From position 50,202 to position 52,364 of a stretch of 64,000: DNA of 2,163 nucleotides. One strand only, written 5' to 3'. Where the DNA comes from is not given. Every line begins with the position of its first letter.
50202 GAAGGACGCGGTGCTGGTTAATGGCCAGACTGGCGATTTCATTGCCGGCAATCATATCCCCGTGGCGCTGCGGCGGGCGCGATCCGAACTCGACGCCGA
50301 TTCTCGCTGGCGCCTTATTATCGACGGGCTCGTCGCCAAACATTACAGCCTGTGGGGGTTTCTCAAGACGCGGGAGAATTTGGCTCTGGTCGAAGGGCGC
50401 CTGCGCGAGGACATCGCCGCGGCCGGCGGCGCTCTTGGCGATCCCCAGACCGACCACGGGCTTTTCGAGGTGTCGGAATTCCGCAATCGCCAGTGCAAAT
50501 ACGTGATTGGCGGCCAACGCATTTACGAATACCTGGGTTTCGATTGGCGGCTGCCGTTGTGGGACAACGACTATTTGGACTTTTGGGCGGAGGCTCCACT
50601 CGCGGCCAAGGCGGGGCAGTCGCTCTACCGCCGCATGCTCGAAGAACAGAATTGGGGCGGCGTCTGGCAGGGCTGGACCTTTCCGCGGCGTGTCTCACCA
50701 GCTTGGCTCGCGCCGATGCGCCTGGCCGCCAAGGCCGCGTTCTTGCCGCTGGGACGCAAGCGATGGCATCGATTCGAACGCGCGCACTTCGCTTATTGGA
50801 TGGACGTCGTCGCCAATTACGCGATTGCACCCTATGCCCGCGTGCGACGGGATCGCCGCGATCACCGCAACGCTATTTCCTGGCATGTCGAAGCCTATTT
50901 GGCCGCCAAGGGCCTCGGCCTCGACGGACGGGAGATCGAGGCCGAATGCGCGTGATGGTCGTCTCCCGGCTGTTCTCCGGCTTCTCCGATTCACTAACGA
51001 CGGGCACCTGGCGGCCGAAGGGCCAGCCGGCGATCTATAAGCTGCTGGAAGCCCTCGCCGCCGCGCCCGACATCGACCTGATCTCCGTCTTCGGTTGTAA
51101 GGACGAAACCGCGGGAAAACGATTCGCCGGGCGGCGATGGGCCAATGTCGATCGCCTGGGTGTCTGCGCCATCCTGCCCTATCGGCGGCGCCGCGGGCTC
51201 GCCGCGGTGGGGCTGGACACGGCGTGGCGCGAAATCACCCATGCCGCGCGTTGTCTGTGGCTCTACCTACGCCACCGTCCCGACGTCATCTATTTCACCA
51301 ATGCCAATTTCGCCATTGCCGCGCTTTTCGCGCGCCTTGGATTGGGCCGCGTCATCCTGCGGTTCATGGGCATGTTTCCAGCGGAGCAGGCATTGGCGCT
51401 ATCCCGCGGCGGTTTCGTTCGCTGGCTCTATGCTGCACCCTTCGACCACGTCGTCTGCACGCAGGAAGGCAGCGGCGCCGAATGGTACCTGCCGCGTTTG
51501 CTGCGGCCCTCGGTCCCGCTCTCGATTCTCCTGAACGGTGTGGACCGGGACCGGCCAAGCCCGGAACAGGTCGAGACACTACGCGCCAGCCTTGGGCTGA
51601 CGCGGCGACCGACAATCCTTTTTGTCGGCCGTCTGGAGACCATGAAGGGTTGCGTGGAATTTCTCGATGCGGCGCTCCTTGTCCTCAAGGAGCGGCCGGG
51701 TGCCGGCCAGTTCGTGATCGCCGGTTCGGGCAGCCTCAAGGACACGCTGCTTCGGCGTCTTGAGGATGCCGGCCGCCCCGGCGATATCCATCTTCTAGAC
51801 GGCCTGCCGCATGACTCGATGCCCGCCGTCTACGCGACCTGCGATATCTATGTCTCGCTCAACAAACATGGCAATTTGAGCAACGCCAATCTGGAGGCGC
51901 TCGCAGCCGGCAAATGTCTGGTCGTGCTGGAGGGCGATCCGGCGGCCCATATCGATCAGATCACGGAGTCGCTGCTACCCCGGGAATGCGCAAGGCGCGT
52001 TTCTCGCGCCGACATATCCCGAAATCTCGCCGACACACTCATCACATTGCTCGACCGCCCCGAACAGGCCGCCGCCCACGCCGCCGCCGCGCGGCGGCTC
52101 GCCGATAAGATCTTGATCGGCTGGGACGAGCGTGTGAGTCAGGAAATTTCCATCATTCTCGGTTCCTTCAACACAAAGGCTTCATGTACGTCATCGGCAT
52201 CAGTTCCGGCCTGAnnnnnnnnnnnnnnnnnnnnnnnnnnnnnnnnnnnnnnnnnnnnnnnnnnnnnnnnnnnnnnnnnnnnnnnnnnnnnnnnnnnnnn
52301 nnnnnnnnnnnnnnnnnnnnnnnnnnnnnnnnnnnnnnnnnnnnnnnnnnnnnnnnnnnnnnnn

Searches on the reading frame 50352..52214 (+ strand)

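Call 50: search_protein_families(library=pfam, proteins=[window:50352-52214:+], max_evalue=0.0001)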
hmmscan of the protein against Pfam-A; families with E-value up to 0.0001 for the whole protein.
window:50352-52214:+ (620 aa): 3 families
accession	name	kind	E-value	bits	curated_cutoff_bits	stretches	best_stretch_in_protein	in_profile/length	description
PF00534.26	Glycos_transf_1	-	5.9e-15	55.7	26.4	1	408-529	3-125/172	Glycosyl transferases group 1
PF13692.12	Glyco_trans_1_4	-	1.6e-14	54.8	27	1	419-567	1-140/142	Glycosyl transferases group 1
PF13524.12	Glyco_trans_1_2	-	3e-06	27.7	25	1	445-582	9-127/144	Glycosyl transferase-like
